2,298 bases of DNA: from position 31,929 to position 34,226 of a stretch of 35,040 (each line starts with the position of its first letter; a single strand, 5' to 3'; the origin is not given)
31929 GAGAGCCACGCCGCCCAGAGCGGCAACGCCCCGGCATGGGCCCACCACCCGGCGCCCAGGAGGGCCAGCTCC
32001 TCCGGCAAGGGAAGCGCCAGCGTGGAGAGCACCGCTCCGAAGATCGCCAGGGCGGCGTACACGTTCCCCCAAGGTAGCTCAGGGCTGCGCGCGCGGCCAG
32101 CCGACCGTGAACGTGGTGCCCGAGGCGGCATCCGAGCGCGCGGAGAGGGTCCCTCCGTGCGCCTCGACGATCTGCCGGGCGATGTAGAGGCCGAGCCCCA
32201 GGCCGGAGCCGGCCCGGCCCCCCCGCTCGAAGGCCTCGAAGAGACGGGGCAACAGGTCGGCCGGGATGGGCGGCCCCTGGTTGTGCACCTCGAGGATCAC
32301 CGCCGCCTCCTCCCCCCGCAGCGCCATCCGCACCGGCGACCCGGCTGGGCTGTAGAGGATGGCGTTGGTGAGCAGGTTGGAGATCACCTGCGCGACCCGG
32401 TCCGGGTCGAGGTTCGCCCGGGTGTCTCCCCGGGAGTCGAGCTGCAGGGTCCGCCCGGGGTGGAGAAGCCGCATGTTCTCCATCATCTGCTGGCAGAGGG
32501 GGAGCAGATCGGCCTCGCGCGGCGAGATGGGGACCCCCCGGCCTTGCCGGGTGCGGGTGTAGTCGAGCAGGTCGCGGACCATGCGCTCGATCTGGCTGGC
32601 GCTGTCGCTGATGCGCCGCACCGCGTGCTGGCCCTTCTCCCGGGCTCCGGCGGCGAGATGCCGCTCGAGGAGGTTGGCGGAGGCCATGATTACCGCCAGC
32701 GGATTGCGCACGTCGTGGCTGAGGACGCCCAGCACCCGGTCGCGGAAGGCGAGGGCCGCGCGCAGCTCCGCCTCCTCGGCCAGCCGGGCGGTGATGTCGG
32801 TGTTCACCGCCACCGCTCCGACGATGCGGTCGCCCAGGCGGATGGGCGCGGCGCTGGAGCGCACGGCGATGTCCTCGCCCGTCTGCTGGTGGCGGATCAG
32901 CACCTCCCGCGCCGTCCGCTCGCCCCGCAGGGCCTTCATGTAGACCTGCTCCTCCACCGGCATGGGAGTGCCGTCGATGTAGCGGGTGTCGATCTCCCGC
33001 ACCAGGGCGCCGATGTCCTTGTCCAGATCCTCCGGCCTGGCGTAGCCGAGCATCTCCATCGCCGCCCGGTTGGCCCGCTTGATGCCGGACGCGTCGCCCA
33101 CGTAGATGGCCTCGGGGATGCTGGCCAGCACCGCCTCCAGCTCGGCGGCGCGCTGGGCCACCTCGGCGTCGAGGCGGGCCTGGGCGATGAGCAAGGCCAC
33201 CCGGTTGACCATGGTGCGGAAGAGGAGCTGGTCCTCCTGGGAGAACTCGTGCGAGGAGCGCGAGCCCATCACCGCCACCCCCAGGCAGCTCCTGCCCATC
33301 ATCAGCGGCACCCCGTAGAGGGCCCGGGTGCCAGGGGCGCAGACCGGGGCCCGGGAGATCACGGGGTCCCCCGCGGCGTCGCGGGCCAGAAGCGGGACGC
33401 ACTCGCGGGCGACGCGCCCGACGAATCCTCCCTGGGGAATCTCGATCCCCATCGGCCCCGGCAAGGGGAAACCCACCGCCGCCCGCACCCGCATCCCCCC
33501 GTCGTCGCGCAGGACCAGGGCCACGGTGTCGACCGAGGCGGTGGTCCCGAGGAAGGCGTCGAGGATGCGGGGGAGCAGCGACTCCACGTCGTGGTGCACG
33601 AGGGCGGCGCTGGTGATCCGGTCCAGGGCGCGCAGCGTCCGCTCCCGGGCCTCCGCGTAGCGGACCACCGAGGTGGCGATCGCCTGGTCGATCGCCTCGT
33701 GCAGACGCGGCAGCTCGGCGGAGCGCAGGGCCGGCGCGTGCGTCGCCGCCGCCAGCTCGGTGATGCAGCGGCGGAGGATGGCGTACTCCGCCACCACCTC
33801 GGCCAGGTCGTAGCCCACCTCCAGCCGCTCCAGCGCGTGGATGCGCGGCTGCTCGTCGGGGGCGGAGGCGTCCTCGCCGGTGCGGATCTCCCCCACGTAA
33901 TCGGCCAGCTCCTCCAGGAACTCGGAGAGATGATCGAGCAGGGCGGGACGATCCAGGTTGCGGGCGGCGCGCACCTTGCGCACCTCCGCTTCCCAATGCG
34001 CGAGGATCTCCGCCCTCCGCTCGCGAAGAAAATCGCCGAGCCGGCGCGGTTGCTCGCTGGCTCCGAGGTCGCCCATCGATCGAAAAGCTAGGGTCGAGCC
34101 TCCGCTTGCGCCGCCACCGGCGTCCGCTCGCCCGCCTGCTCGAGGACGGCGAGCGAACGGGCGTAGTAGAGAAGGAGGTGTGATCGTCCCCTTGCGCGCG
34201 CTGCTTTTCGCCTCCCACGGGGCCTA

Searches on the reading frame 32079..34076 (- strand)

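Call 69: search_protein_families(library=pfam, proteins=[window:32079-34076:-], max_evalue=0.00001)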
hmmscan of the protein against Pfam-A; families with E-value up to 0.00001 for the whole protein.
window:32079-34076:- (665 aa): 7 families
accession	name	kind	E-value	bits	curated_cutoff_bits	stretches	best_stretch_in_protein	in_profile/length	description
PF02518.31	HATPase_c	-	1.2e-25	90.5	26.4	1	557-662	2-109/111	Histidine kinase-, DNA gyrase B-, and HSP90-like ATPase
PF00512.31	HisKA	-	2.7e-14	53.4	26.9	1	445-512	2-66/66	His Kinase A (phospho-acceptor) domain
PF13185.12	GAF_2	-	5.7e-12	46.5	28.6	1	162-297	2-135/136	GAF domain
PF01590.32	GAF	-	4.8e-11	43.8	22.4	1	164-295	2-131/133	GAF domain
PF14361.12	RsbRD_N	-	3.4e-08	34.5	24.3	1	14-108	2-102/104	RsbT co-antagonist protein rsbRD N-terminal domain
PF13188.13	PAS_8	-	5.2e-07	29.8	21.8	1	313-365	3-53/65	PAS domain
PF13426.13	PAS_9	-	6.4e-06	26.8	27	0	321-430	1-103/103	PAS domain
